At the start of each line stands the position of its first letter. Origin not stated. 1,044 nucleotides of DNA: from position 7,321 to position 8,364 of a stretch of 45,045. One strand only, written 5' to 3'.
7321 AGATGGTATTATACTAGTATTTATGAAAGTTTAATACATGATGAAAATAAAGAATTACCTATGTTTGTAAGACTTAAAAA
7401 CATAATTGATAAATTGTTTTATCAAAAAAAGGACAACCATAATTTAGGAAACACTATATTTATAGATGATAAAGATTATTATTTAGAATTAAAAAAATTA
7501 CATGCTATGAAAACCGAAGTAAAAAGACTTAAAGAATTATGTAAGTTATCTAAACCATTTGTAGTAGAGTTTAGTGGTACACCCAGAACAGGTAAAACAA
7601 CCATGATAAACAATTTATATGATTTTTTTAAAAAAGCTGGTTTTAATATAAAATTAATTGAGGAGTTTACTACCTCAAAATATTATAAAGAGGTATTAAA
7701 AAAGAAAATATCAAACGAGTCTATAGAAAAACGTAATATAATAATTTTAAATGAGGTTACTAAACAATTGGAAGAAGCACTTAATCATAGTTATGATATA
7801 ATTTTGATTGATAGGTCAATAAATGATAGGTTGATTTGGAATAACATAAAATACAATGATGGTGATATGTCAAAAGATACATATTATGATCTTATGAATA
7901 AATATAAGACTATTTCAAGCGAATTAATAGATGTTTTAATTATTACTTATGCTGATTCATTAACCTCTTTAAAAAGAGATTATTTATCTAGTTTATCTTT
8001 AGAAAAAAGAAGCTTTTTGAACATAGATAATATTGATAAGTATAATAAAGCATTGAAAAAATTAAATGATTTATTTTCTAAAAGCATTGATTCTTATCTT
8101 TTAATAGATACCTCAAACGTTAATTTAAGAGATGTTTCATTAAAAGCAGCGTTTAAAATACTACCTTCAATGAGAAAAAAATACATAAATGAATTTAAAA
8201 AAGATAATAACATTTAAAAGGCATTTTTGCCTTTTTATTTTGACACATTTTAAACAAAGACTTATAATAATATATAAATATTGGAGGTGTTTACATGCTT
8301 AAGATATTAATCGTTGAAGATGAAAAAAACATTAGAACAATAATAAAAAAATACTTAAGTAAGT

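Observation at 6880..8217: Fusion of a RelA/SpoT-type HD hydrolase domain with a dNK/P-loop kinase-like domain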

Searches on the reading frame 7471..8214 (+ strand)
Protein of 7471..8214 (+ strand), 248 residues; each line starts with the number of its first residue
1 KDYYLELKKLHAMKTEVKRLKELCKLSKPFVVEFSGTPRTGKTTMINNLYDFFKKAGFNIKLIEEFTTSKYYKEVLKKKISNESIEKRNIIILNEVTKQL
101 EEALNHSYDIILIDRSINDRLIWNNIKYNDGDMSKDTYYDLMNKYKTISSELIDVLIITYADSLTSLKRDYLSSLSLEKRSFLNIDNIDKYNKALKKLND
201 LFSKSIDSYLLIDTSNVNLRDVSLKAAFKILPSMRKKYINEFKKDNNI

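Call 13: search_protein_representatives(protein=window:7471-8214:+)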
Query: 248 residues. Proteins with E-value up to 0.001 (for the whole library): 492; up to 1e-10: 146; up to 1e-30: 27. The best 150 are listed.
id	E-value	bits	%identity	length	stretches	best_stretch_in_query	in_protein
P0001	8.2e-149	509.8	100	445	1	1-248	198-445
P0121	4.3e-91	321.0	63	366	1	1-247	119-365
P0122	2.8e-84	298.8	57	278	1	2-247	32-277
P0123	6.2e-81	287.8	57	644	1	1-247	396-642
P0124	1.5e-77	276.7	57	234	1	16-247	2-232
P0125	2.6e-54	200.7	46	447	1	4-243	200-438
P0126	1.2e-51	192.1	45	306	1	9-234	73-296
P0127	1.2e-49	185.5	56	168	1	16-182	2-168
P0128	2.5e-49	184.5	45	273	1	3-245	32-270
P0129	1.2e-48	182.3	45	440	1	3-233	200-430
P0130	8.1e-48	179.5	45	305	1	4-234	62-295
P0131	9.8e-47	176.0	40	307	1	6-240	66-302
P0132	2.7e-46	174.5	38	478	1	1-240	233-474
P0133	2.2e-45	171.6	54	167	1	86-247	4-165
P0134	2.2e-43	165.0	42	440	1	2-244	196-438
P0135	2.2e-43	165.0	39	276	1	2-242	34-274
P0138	1.5e-39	152.5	37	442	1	3-243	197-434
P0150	2.3e-29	119.2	35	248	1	3-239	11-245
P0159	8.6e-25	104.2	25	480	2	26-244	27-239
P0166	1.1e-22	97.3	29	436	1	4-244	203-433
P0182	3.1e-19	86.0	33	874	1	6-238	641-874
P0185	1.2e-18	84.1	29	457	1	6-217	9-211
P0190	5.4e-17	78.7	31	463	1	15-236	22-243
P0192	1.1e-16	77.7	28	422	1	12-244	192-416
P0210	4.1e-14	69.3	28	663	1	7-235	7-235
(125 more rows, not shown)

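Call 14: search_protein_families(library=pfam, proteins=[P0125, P0132, P0131, P0135, P0159, P0185, P0190, P0210, P0182, P0150], max_evalue=0.01)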
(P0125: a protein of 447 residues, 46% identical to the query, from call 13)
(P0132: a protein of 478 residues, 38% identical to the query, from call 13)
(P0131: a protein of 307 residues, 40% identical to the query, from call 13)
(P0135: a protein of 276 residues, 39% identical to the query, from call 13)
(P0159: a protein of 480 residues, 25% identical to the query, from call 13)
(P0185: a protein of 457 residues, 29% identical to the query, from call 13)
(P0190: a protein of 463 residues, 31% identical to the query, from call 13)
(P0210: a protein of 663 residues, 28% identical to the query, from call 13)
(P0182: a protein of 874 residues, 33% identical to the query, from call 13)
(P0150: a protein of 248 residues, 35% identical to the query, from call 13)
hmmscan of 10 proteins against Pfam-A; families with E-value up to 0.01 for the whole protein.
P0125 (447 aa): 8 families
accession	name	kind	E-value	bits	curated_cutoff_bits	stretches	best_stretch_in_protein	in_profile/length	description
PF13328.12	HD_4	-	5e-18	65.8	27.2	1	8-126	2-128/156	HD domain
PF13521.12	AAA_28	-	1.9e-07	31.9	27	1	227-325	2-96/164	AAA domain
PF01966.28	HD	-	1.6e-05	25.6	22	1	29-95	2-75/116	HD domain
PF13401.12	AAA_22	-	0.00044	21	27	1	227-309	8-91/130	AAA domain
PF13238.12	AAA_18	-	0.00092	20.1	29.4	1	227-309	1-78/128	AAA domain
PF08433.16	KTI12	-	0.0036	17.3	22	0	228-267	5-42/271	Chromatin associated protein KTI12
PF03266.21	NTPase_1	-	0.0039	17.5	23.9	0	229-256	4-31/168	NTPase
PF03205.20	MobB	-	0.0061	16.9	26.6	0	226-258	1-33/133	Molybdopterin guanine dinucleotide synthesis protein B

P0132 (478 aa): 2 families
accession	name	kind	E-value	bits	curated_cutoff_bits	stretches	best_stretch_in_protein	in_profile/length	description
PF01966.28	HD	-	4.9e-08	33.7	22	1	37-135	4-112/116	HD domain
PF13521.12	AAA_28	-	0.0088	16.7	27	0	265-395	3-120/164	AAA domain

P0131 (307 aa): 4 families
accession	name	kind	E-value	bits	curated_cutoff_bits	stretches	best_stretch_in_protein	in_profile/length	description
PF13521.12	AAA_28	-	7.6e-07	29.9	27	1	94-202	2-106/164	AAA domain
PF08433.16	KTI12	-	0.00065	19.7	22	1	95-166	5-68/271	Chromatin associated protein KTI12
PF02223.23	Thymidylate_kin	-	0.0049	17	27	0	98-277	3-175/185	Thymidylate kinase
PF00004.35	AAA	-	0.0072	17.2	21.2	0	96-165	3-73/131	ATPase family associated with various cellular activities (AAA)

P0135 (276 aa): 1 family
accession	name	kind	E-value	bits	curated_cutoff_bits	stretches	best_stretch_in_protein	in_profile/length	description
PF06309.17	Torsin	-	0.0081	16.7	27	0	59-106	51-98/127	Torsin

P0159 (480 aa): 17 families
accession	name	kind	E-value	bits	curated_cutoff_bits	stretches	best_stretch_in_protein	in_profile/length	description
PF13521.12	AAA_28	-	4.9e-16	59.8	27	2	33-150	2-124/164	AAA domain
PF08433.16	KTI12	-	2.6e-09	37.4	22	1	33-74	4-45/271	Chromatin associated protein KTI12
PF01712.25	dNK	-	7.9e-09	36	27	1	33-207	1-180/203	Deoxynucleoside kinase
PF13238.12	AAA_18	-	2e-07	32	29.4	1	33-164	1-107/128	AAA domain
PF13191.12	AAA_16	-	3.6e-07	31.3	32.6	0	268-335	29-88/167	AAA ATPase domain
PF03205.20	MobB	-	3.3e-06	27.5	26.6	0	33-72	2-41/133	Molybdopterin guanine dinucleotide synthesis protein B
PF03308.22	MeaB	-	4.4e-06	26.3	23.1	0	33-62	36-65/273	Methylmalonyl Co-A mutase-associated GTPase MeaB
PF20720.3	nSTAND3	-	7.6e-06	26.1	27.2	1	32-77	19-64/155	Novel STAND NTPase 3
PF13401.12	AAA_22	-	7.9e-05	23.4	27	0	265-334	7-83/130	AAA domain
PF13604.12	AAA_30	-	0.00011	22.5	27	0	35-78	23-66/191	AAA domain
PF03029.23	ATP_bind_1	-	0.00064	20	27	0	35-62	1-28/240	Conserved hypothetical ATP binding protein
PF03266.21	NTPase_1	-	0.00097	19.5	23.9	0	33-62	2-31/168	NTPase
PF06414.18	Zeta_toxin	-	0.0022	17.9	22.3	0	259-290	13-44/199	Zeta toxin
PF13207.12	AAA_17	-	0.0028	18.4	27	0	36-166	1-120/136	AAA domain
PF00485.24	PRK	-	0.0035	17.6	22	0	32-76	1-44/196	Phosphoribulokinase / Uridine kinase family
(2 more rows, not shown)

P0185 (457 aa): 4 families
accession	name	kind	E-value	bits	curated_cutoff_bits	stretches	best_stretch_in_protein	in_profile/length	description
PF13521.12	AAA_28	-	0.00044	20.9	27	1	35-123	4-96/164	AAA domain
PF08433.16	KTI12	-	0.0035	17.3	22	0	35-69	6-40/271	Chromatin associated protein KTI12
PF02223.23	Thymidylate_kin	-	0.0042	17.2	27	0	37-64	3-30/185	Thymidylate kinase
PF03308.22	MeaB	-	0.0066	15.9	23.1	0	27-64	30-67/273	Methylmalonyl Co-A mutase-associated GTPase MeaB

P0190 (463 aa): 1 family
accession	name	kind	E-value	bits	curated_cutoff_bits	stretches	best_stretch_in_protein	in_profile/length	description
PF13175.12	AAA_15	-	0.0055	16.8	32.1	1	46-290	28-211/374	AAA ATPase domain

P0210 (663 aa): 1 family
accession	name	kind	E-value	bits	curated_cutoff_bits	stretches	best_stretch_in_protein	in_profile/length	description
PF00293.34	NUDIX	-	3.6e-08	33.9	21.1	1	500-616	7-111/134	NUDIX domain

P0182 (874 aa): 7 families
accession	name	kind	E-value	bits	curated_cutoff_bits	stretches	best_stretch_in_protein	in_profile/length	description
PF13521.12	AAA_28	-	4.6e-14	53.4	27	1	668-829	2-148/164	AAA domain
PF01966.28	HD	-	1e-06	29.4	22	1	46-116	1-66/116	HD domain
PF13401.12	AAA_22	-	0.00064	20.5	27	1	665-722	5-53/130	AAA domain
PF03266.21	NTPase_1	-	0.0012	19.1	23.9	0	668-695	2-29/168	NTPase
PF08433.16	KTI12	-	0.0026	17.8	22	1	668-705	4-41/271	Chromatin associated protein KTI12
PF13238.12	AAA_18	-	0.0062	17.4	29.4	0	668-760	1-87/128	AAA domain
PF02223.23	Thymidylate_kin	-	0.0075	16.4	27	0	672-752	3-87/185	Thymidylate kinase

P0150 (248 aa): 1 family
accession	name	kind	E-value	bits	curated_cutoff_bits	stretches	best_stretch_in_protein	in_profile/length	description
PF13521.12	AAA_28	-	9.9e-07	29.6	27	1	42-137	4-96/164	AAA domain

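Call 16: find_homologous_proteins(query=window:7471-8214:+)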
Query window:7471-8214:+ (248 aa): 179 proteins with E <= 0.001 among 2091 candidates; the best 120 are listed.
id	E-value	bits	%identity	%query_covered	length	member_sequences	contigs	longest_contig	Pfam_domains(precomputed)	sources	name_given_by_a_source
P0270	5.7e-92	326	65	97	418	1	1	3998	PF13328.13,PF13521.13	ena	-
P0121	1.4e-90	321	63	100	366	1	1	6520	PF13328.13,PF13521.13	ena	-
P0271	3.0e-90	320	63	98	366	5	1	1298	PF13521.13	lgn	-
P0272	8.9e-90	318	63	100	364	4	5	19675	-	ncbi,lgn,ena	-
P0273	1.1e-89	318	61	100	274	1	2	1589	PF13521.13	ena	-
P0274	1.6e-88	314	60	100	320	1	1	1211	PF13521.13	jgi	jgi:thymidylate kinase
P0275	9.0e-88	312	60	100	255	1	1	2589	PF13521.13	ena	-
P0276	1.0e-87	312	63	96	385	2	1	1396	PF13521.13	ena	-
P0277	1.8e-87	311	61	98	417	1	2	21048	PF13328.13,PF01966.29,PF13521.13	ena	-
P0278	5.5e-87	309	60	98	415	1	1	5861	PF13328.13,PF01966.29,PF13521.13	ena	-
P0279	5.5e-87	309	61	99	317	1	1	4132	PF13521.13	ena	-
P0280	9.0e-87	309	62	100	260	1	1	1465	PF13521.13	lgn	-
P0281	9.8e-87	308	61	98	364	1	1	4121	PF13521.13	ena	-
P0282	1.2e-86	308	61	98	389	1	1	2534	PF13328.13,PF13521.13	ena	-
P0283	1.4e-86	308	60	99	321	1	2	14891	PF13521.13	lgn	-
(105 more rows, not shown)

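Call 28: predict_structure(alignment_id=A1)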
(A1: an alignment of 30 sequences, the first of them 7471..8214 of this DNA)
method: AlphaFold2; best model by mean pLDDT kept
length: 248 residues; sequences in the alignment: 30
mean_pLDDT: 92.8   pTM: 0.90
mean pLDDT of the five models: 92.8, 92.7, 92.0, 91.2, 90.3
residues with pLDDT >= 90: 205; 70-90: 43; 50-70: 0; < 50: 0
segments of 3 or more residues with pLDDT < 50: none
pLDDT, mean of each block of 10 residues (from residue 1): 93 97 95 93 94 96 88 91 90 92 94 94 95 94 95 96 92 76 91 95 94 91 95 97 92
secondary structure, 60 per line:
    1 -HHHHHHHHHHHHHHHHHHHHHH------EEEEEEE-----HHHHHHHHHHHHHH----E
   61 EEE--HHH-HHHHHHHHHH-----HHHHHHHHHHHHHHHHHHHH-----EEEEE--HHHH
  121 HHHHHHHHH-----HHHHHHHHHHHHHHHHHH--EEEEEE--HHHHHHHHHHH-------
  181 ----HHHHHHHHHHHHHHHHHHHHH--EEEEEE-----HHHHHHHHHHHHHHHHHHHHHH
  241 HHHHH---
elements in order: H2-23 E30-36 H42-55 E60-63 H70-79 H85-104 E110-114 H117-129 H135-152 E155-160 H163-173 H185-205 E208-213 H219-245

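Call 33: fold_search(model_id=the predicted structure, library=pdb)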
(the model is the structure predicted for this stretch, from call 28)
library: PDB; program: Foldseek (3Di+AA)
matches with E <= 10: 1668; with E <= 0.001: 331
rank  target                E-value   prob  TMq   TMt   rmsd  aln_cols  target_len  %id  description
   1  4s35_B                2.8e-07  1.00  0.56  0.69   4.5       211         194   19  AMPPCP and TMP bound Crystal structure of thymidylate kinase (aq_969) from Aquifex Aeolicus VF5 (released 2016-01-27)
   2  2zi9_B                4.7e-07  1.00  0.55  0.59   5.3       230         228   14  C4S-E247A dCK variant of dCK in complex with cladribine+ADP (released 2008-07-08)
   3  8puu_A                5.3e-07  1.00  0.50  0.57   5.5       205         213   21  Giardia intestinalis deoxyadenosine kinase forms a functional tetramer (released 2024-10-30)
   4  8j5f                  6.3e-07  1.00  0.60  0.62   5.0       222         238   15  Crystal structure of kinase AbmG in complex with cytidine and ADP (released 2024-04-24)
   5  2jas_C                6.3e-07  1.00  0.53  0.65   4.9       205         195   18  Structure of deoxyadenosine kinase from M.mycoides with bound dATP (released 2007-01-03)
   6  4s2e_B                6.7e-07  1.00  0.57  0.70   4.5       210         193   17  Phosphate ion bound Crystal structure of thymidylate kinase (aq_969) from Aquifex Aeolicus VF5 (released 2016-01-20)
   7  2vp4_D                6.7e-07  1.00  0.50  0.60   5.0       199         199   18  Structural Studies of Nucleoside Analog and Feedback Inhibitor Binding to Drosophila Melanogaster Multisubstrate Deoxy (released 2008-04-29)
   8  2jas_B                6.7e-07  1.00  0.52  0.64   5.1       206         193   19  Structure of deoxyadenosine kinase from M.mycoides with bound dATP (released 2007-01-03)
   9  2jas_A                7.5e-07  1.00  0.53  0.64   5.1       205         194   18  Structure of deoxyadenosine kinase from M.mycoides with bound dATP (released 2007-01-03)
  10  1ot3_A                7.9e-07  1.00  0.51  0.61   5.0       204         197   17  Crystal structure of Drosophila deoxyribonucleotide kinase complexed with the substrate deoxythymidine (released 2003-05-27)
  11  4s2e_A                9.4e-07  1.00  0.57  0.72   4.4       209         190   18  Phosphate ion bound Crystal structure of thymidylate kinase (aq_969) from Aquifex Aeolicus VF5 (released 2016-01-20)
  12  1ot3_D                1.1e-06  1.00  0.46  0.56   5.7       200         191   19  Crystal structure of Drosophila deoxyribonucleotide kinase complexed with the substrate deoxythymidine (released 2003-05-27)
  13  6ybh_A                1.2e-06  1.00  0.55  0.62   5.0       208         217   15  Deoxyribonucleoside Kinase (released 2021-03-31)
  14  1j90_A                1.3e-06  1.00  0.53  0.65   4.9       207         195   17  Crystal Structure of Drosophila Deoxyribonucleoside Kinase (released 2001-11-28)
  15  2jat_B                1.4e-06  1.00  0.53  0.66   5.2       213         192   17  Structure of deoxyadenosine kinase from M.mycoides with products dcmp and a flexible dcdp bound (released 2007-01-03)
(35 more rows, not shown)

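Call 35: search_solved_structures(query=A1, max_evalue=10)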
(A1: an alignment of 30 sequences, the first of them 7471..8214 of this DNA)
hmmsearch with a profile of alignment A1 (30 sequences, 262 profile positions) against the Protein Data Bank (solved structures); distinct sequences matched with E-value up to 10: 50.
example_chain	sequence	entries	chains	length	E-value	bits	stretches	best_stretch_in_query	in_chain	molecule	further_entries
3dm9_B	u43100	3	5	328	7.9e-06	28.7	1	21-96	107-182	Signal recognition particle receptor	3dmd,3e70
8puu_A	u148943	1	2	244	0.00017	24.3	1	79-183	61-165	Deoxynucleoside kinase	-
1j8m_F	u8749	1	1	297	0.00021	24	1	36-78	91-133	SIGNAL RECOGNITION 54 KDA PROTEIN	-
5l3s_B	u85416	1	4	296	0.00027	23.7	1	7-81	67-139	Signal recognition particle receptor FtsY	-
5l3w_A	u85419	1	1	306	0.00051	22.8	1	7-82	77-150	Signal recognition particle receptor FtsY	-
1j8y_F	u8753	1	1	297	0.0011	21.7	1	36-78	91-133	SIGNAL RECOGNITION 54 KDA PROTEIN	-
5l3s_A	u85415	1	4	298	0.0012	21.6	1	39-129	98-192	Signal recognition particle 54 kDa protein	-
5l3v_A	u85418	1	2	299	0.0012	21.6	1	39-129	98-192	Signal recognition particle 54 kDa protein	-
4lps_A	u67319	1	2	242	0.0021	20.7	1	24-66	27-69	Hydrogenase/urease nickel incorporation protein HypB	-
3kl4_A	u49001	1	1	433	0.0026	20.4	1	39-129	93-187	Signal recognition 54 kDa protein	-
1qzw_A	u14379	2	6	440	0.0027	20.4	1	39-129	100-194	Signal recognition 54 kDa protein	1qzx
2yvu_A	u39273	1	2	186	0.0046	19.6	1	38-78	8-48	Probable adenylyl-sulfate kinase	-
6cy1_A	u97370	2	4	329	0.0091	18.6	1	37-76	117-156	Signal recognition particle receptor FtsY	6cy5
3dm5_A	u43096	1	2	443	0.038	16.6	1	40-128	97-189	Signal recognition 54 kDa protein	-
2jas_A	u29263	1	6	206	0.066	15.8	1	77-246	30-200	DEOXYGUANOSINE KINASE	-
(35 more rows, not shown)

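Call 51: search_protein_families(library=pfam, proteins=[P0210, P0132, P0182], max_evalue=0.01)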
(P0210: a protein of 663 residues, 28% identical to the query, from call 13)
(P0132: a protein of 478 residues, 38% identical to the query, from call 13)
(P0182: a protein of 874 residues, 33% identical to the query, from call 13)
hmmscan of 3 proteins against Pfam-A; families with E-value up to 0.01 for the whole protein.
P0210 (663 aa): 1 family
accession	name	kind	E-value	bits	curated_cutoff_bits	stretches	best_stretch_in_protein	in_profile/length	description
PF00293.34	NUDIX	-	3.6e-08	33.9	21.1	1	500-616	7-111/134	NUDIX domain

P0132 (478 aa): 2 families
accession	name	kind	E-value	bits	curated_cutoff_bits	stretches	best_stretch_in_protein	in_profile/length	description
PF01966.28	HD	-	4.9e-08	33.7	22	1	37-135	4-112/116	HD domain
PF13521.12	AAA_28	-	0.0088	16.7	27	0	265-395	3-120/164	AAA domain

P0182 (874 aa): 7 families
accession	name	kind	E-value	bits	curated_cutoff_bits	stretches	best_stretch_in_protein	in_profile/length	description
PF13521.12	AAA_28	-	4.6e-14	53.4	27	1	668-829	2-148/164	AAA domain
PF01966.28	HD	-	1e-06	29.4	22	1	46-116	1-66/116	HD domain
PF13401.12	AAA_22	-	0.00064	20.5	27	1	665-722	5-53/130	AAA domain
PF03266.21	NTPase_1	-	0.0012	19.1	23.9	0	668-695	2-29/168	NTPase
PF08433.16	KTI12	-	0.0026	17.8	22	1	668-705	4-41/271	Chromatin associated protein KTI12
PF13238.12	AAA_18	-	0.0062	17.4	29.4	0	668-760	1-87/128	AAA domain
PF02223.23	Thymidylate_kin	-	0.0075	16.4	27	0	672-752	3-87/185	Thymidylate kinase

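Call 63: search_protein_families(library=pfam, alignment_id=A3, max_evalue=0.001)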
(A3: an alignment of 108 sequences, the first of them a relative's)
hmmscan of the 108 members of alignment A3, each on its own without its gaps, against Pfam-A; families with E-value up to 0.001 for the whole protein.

A. member 1, P0125 (447 aa): 5 families
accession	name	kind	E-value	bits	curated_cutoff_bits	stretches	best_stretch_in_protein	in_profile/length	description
PF13328.12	HD_4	-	5e-18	65.8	27.2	1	8-126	2-128/156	HD domain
PF13521.12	AAA_28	-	1.9e-07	31.9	27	1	227-325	2-96/164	AAA domain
PF01966.28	HD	-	1.6e-05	25.6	22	1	29-95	2-75/116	HD domain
PF13401.12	AAA_22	-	0.00044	21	27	0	227-309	8-91/130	AAA domain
PF13238.12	AAA_18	-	0.00092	20.1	29.4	0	227-309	1-78/128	AAA domain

B. families by the number of members that match (of 108 scanned): 22 families
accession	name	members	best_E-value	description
PF13521.12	AAA_28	61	4.9e-16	AAA domain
PF13328.12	HD_4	22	2e-21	HD domain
PF01966.28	HD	16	1.9e-15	HD domain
PF02223.23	Thymidylate_kin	10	1.1e-06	Thymidylate kinase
PF03308.22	MeaB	8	4.4e-06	Methylmalonyl Co-A mutase-associated GTPase MeaB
PF08433.16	KTI12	7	2.6e-09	Chromatin associated protein KTI12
PF13238.12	AAA_18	7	2e-07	AAA domain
PF03205.20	MobB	7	3.3e-06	Molybdopterin guanine dinucleotide synthesis protein B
PF00293.34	NUDIX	6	3.6e-08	NUDIX domain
PF13401.12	AAA_22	5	7.9e-05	AAA domain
PF01712.25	dNK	4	7.9e-09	Deoxynucleoside kinase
PF20720.3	nSTAND3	2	7.6e-06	Novel STAND NTPase 3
PF00448.28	SRP54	2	0.0002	SRP54-type protein, GTPase domain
PF13191.12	AAA_16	1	3.6e-07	AAA ATPase domain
PF13604.12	AAA_30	1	0.00011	AAA domain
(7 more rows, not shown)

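Call 67: search_solved_structures(query=A1, max_evalue=0.1, show_alignments=2)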
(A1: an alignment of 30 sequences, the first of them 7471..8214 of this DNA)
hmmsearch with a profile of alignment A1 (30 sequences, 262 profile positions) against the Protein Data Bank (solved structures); distinct sequences matched with E-value up to 0.1: 18.
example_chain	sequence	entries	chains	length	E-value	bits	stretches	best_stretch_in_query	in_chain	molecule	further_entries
3dm9_B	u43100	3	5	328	7.9e-06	28.7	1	21-96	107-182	Signal recognition particle receptor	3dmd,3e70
8puu_A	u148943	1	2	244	0.00017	24.3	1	79-183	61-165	Deoxynucleoside kinase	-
1j8m_F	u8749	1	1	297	0.00021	24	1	36-78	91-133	SIGNAL RECOGNITION 54 KDA PROTEIN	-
5l3s_B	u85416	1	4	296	0.00027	23.7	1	7-81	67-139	Signal recognition particle receptor FtsY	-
5l3w_A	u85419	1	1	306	0.00051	22.8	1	7-82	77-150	Signal recognition particle receptor FtsY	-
1j8y_F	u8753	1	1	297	0.0011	21.7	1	36-78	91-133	SIGNAL RECOGNITION 54 KDA PROTEIN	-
5l3s_A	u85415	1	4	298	0.0012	21.6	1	39-129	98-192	Signal recognition particle 54 kDa protein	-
5l3v_A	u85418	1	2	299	0.0012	21.6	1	39-129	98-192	Signal recognition particle 54 kDa protein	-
4lps_A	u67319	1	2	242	0.0021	20.7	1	24-66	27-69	Hydrogenase/urease nickel incorporation protein HypB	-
3kl4_A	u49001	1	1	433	0.0026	20.4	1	39-129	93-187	Signal recognition 54 kDa protein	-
1qzw_A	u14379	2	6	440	0.0027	20.4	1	39-129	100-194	Signal recognition 54 kDa protein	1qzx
2yvu_A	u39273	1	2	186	0.0046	19.6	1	38-78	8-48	Probable adenylyl-sulfate kinase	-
6cy1_A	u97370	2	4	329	0.0091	18.6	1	37-76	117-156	Signal recognition particle receptor FtsY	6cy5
3dm5_A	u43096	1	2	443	0.038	16.6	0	40-128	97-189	Signal recognition 54 kDa protein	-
2jas_A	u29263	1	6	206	0.066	15.8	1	77-246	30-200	DEOXYGUANOSINE KINASE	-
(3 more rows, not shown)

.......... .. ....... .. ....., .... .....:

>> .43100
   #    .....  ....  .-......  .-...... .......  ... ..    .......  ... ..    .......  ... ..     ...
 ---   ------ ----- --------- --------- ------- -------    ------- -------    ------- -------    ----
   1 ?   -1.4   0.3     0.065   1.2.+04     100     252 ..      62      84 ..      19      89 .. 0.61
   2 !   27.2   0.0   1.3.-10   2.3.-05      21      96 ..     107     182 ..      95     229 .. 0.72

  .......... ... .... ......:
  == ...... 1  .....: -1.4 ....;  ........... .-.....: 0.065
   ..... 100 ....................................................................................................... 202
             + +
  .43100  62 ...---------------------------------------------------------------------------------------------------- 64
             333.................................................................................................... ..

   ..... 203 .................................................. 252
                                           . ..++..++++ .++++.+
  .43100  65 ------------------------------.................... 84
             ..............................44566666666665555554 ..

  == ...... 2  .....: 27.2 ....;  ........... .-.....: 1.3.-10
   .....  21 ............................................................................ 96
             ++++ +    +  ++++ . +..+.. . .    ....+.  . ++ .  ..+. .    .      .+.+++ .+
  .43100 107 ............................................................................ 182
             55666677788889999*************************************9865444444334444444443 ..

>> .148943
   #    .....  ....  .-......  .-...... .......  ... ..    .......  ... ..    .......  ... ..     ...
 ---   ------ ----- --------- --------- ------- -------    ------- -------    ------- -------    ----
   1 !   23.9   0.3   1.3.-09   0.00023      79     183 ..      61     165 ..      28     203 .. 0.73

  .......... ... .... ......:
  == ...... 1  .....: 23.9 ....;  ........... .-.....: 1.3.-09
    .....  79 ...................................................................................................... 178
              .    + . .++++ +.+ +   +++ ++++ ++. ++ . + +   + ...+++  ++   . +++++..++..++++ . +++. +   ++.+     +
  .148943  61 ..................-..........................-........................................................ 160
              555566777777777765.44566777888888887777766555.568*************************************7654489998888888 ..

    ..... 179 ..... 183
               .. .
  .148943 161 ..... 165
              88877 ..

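Call 75: list_cluster_members(proteins=[P0125, P0138, P0166, P0192, P0132, P0182, P0210, P0185, P0159, P0150])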
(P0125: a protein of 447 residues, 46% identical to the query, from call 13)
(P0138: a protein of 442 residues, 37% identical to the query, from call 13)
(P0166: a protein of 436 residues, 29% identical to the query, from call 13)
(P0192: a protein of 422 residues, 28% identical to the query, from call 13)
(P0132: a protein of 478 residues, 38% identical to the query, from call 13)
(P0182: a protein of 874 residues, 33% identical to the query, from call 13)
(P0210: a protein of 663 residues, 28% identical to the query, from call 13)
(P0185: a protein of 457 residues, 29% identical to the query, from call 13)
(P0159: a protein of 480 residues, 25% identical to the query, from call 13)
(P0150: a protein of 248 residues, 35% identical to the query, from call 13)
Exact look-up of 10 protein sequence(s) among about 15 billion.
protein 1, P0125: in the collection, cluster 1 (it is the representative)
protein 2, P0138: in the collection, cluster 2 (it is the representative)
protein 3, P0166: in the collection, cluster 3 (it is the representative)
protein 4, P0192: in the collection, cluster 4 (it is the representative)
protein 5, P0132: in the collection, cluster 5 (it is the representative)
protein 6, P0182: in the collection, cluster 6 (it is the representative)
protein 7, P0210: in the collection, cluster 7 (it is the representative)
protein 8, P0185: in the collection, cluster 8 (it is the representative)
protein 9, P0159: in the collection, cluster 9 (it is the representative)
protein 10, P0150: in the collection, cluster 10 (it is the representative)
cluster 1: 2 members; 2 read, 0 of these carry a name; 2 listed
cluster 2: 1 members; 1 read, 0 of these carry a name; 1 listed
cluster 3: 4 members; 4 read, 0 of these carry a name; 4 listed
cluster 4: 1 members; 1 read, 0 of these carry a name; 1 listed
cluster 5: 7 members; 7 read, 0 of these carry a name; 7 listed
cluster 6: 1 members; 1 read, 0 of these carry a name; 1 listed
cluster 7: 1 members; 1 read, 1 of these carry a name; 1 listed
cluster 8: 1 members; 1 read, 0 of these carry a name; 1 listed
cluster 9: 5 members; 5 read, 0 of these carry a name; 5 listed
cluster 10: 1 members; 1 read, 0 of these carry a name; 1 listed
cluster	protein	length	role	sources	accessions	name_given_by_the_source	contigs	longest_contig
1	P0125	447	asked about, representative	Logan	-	-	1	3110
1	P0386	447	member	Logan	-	-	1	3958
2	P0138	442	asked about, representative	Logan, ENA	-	-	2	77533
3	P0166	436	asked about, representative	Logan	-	-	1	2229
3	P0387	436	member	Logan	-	-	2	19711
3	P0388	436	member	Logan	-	-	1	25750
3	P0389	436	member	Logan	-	-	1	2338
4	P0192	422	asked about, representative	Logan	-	-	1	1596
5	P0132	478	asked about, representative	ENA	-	-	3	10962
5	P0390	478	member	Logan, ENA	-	-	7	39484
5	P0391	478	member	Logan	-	-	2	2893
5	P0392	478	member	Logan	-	-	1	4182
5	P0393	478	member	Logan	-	-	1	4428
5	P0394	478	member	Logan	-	-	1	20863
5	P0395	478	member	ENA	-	-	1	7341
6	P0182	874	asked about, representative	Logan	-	-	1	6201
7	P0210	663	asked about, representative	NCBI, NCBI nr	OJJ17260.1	hypothetical protein BKI52_31655 [marine bacterium AO1-C]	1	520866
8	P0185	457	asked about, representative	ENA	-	-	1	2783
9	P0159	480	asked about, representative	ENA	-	-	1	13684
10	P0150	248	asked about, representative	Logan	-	-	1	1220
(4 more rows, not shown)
